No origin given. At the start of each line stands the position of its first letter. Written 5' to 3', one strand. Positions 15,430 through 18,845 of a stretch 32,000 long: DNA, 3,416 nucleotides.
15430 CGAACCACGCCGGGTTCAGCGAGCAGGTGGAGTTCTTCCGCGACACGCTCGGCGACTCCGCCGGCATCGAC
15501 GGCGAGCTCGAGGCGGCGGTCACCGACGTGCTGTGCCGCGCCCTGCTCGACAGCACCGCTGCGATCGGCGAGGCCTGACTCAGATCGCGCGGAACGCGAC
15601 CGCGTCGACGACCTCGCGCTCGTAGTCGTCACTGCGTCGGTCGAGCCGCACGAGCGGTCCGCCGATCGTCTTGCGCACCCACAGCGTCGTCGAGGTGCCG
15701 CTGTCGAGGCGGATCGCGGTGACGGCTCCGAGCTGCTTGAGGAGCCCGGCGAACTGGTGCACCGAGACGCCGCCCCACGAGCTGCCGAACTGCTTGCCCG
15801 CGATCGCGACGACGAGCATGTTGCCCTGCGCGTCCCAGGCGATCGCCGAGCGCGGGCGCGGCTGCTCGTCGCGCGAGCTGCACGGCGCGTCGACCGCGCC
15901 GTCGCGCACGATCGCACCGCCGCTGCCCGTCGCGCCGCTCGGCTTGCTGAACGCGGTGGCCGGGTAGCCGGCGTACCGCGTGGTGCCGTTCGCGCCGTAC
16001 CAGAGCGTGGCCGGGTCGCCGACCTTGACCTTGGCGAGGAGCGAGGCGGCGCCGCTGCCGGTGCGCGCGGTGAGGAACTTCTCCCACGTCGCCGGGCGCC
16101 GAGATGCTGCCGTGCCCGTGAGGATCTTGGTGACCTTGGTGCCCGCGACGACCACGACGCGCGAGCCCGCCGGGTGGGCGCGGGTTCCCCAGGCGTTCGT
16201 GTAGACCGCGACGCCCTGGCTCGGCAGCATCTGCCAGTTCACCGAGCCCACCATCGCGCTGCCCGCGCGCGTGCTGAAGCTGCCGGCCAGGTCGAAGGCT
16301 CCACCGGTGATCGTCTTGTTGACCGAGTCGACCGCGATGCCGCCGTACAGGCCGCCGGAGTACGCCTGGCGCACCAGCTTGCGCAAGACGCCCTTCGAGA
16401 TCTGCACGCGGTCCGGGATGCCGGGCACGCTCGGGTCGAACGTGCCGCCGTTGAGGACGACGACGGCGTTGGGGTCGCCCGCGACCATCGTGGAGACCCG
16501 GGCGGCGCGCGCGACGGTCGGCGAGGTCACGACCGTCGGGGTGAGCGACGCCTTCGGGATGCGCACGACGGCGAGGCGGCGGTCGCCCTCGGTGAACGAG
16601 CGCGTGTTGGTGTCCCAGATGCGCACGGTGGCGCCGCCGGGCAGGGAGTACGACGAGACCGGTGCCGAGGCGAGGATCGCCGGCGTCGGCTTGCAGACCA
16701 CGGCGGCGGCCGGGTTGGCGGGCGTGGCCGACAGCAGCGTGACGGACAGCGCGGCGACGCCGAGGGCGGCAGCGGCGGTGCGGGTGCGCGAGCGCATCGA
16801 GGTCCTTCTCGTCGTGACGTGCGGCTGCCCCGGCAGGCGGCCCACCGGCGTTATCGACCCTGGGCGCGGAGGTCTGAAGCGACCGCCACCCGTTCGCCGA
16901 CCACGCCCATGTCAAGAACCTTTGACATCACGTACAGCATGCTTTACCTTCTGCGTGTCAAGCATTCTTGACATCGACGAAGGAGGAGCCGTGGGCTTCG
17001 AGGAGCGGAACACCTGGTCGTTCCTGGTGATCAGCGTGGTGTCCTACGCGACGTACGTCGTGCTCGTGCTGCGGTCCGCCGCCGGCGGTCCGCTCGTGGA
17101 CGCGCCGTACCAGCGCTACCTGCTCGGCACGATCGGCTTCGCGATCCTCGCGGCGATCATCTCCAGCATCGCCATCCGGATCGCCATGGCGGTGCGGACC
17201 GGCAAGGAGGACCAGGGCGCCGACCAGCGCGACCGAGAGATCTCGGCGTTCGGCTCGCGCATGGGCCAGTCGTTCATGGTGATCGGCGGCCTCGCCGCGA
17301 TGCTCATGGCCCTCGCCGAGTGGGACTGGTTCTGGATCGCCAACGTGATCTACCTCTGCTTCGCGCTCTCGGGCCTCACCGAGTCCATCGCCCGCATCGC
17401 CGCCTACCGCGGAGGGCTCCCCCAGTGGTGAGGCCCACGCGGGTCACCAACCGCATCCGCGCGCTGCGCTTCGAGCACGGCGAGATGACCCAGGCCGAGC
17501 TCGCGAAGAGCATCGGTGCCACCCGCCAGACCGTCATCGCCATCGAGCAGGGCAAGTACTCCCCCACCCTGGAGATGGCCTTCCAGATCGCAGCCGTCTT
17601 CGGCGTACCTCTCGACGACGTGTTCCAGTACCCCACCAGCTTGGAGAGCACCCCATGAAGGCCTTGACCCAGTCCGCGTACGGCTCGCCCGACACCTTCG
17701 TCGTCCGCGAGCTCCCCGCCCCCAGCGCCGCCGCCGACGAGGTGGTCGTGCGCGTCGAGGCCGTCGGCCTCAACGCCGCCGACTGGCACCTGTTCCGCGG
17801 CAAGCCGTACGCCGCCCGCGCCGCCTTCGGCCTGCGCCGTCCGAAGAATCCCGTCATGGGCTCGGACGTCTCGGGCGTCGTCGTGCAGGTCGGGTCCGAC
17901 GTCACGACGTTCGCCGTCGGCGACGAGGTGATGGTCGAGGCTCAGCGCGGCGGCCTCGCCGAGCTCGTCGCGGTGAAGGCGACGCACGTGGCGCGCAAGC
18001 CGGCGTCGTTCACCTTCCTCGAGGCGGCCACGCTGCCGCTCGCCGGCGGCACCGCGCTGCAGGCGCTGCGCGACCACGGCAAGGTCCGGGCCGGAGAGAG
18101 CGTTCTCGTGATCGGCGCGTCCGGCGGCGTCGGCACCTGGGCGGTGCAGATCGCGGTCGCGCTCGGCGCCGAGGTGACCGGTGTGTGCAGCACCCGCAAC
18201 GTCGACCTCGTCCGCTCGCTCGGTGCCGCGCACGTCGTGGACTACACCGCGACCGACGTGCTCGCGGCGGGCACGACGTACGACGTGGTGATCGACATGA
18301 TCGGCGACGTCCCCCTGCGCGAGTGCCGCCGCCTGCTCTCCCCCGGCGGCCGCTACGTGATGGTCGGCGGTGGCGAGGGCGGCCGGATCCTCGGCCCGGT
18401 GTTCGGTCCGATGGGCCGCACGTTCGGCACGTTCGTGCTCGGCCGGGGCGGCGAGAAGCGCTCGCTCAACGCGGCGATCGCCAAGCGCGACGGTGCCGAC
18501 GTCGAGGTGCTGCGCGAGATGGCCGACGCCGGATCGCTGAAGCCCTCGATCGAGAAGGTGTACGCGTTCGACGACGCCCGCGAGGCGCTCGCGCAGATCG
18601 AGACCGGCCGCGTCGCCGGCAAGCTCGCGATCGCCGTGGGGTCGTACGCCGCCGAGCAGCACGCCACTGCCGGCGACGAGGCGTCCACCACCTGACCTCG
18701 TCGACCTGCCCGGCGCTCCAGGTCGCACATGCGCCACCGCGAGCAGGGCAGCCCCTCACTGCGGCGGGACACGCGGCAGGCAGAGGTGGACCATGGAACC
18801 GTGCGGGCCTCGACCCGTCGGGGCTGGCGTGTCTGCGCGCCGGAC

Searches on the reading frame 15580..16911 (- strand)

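Call 57: search_protein_families(library=pfam, proteins=[window:15580-16911:-], max_evalue=0.00001)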
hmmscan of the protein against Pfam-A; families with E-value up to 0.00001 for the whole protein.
window:15580-16911:- (443 aa): 1 family
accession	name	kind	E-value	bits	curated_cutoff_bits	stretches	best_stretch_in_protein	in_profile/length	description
PF09992.14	NAGPA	-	1.1e-18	68.5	25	1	322-440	60-168/169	Phosphodiester glycosidase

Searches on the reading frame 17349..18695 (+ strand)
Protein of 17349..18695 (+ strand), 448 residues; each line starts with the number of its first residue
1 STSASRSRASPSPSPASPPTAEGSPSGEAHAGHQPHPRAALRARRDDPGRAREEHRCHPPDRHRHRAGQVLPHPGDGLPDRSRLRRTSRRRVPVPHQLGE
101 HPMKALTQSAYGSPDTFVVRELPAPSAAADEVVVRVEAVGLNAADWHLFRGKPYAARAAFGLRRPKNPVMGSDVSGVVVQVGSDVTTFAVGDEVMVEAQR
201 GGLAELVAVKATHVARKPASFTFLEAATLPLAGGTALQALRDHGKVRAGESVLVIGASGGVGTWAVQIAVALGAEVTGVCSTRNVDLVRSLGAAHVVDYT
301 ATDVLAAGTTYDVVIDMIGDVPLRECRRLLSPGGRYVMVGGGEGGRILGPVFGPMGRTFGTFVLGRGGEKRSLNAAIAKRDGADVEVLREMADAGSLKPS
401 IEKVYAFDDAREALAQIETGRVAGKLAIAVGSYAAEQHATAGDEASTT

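Call 57: search_protein_families(library=pfam, proteins=[window:17349-18695:+], max_evalue=0.00001)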
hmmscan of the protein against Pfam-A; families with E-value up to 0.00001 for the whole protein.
window:17349-18695:+ (448 aa): 3 families
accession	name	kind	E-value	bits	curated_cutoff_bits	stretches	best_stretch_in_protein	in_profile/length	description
PF13602.12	ADH_zinc_N_2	-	7.6e-26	92.1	27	1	291-427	1-133/134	Zinc-binding dehydrogenase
PF00107.32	ADH_zinc_N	-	4.1e-18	66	31.8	1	260-346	1-95/129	Zinc-binding dehydrogenase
PF08240.17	ADH_N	-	2.6e-15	57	23.5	1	129-218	2-103/104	Alcohol dehydrogenase GroES-like domain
